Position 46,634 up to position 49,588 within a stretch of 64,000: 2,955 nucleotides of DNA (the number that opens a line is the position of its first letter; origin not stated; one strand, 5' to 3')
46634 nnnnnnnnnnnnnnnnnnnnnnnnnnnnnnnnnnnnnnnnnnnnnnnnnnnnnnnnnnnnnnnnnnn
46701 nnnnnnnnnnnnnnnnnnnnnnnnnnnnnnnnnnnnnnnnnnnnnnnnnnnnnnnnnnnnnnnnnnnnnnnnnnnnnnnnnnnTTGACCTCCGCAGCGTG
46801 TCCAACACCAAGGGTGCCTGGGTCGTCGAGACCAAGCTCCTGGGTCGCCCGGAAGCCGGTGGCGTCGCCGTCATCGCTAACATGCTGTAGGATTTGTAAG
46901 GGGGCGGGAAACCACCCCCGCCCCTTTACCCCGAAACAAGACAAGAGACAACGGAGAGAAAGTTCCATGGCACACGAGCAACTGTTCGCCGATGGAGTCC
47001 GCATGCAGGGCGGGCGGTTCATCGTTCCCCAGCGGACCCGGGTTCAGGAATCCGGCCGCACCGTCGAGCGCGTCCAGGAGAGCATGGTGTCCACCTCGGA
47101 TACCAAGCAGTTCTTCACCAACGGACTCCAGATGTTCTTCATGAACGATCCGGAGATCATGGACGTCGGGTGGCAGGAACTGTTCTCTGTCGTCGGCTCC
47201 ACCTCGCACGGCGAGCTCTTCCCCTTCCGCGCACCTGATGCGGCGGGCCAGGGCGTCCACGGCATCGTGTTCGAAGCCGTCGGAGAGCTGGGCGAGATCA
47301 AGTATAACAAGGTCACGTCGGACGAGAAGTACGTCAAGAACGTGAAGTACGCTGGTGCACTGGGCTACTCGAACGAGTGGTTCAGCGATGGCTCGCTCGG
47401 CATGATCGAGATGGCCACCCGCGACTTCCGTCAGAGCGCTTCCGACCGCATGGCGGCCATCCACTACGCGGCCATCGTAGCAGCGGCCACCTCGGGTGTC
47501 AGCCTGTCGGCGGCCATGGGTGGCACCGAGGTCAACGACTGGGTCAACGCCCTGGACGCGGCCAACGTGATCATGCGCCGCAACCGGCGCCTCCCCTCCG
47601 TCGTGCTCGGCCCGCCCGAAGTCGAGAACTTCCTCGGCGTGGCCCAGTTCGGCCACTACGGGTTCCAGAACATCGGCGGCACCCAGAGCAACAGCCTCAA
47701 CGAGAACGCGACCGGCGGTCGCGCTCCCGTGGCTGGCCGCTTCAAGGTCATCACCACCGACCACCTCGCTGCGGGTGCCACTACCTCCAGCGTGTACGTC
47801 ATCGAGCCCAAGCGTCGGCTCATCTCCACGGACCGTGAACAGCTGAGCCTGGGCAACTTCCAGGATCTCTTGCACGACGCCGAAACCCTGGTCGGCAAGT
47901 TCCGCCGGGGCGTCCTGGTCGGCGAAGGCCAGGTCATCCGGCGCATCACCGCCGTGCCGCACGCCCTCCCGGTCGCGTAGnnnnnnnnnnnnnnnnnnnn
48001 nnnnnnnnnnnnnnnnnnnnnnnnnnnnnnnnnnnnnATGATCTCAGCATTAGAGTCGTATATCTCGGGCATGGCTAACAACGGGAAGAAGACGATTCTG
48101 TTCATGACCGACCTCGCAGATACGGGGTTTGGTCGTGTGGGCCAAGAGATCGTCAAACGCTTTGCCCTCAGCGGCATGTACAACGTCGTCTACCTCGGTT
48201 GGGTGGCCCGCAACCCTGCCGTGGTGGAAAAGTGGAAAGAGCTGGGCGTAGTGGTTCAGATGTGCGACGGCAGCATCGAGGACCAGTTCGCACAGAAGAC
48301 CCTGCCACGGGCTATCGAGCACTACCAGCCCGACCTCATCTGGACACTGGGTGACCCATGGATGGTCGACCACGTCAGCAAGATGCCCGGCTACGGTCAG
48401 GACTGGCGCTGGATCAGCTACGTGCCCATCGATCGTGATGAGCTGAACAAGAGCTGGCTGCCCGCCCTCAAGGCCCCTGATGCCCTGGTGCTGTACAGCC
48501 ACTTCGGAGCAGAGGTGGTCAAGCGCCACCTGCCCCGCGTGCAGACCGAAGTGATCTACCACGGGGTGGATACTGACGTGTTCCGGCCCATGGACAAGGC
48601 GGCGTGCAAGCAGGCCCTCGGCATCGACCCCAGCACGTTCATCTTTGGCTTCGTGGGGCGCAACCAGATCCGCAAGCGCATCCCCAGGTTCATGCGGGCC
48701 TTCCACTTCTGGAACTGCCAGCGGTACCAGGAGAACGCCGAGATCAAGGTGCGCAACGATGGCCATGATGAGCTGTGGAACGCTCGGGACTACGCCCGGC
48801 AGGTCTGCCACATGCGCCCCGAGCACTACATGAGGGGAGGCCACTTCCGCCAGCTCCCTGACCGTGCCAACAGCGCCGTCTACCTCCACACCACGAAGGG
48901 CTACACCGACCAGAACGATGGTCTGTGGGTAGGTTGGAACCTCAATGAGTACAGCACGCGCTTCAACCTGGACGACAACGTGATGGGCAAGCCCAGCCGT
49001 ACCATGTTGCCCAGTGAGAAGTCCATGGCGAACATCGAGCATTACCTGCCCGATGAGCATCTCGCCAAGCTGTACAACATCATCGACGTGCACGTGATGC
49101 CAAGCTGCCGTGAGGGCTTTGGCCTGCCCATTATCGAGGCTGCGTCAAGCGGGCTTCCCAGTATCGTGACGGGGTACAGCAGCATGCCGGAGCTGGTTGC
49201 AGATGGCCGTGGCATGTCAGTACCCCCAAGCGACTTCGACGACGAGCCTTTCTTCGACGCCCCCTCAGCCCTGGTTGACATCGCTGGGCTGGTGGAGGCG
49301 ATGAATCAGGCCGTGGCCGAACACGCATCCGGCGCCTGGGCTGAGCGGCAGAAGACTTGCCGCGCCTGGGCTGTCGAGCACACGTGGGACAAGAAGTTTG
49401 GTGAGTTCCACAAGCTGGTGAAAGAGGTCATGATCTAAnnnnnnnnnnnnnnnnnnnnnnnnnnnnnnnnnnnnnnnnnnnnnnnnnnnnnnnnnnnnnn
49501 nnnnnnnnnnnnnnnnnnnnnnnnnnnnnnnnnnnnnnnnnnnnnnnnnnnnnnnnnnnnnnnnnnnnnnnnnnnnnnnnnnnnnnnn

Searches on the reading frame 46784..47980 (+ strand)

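Call 12: search_protein_families(library=pfam, proteins=[window:46784-47980:+], max_evalue=0.001)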
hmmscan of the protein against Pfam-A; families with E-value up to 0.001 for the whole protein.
window:46784-47980:+ (398 aa): 1 family
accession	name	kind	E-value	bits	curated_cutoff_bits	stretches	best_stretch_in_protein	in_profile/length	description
PF25209.1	Phage_capsid_4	-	5.8e-12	46.9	27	1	104-333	8-207/262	Phage capsid protein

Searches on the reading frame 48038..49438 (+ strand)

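Call 12: search_protein_families(library=pfam, proteins=[window:48038-49438:+], max_evalue=0.001)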
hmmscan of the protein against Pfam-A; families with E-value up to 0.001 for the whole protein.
window:48038-49438:+ (466 aa): 3 families
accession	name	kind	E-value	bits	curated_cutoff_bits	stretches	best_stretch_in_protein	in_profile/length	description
PF00534.26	Glycos_transf_1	-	2.3e-13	50.5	26.4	1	335-399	79-144/172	Glycosyl transferases group 1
PF13692.12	Glyco_trans_1_4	-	1.8e-12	48.1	27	1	336-402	66-129/142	Glycosyl transferases group 1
PF20706.3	GT4-conflict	-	5.7e-07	29.3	26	1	341-440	274-361/385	Family 4 Glycosyltransferase in conflict systems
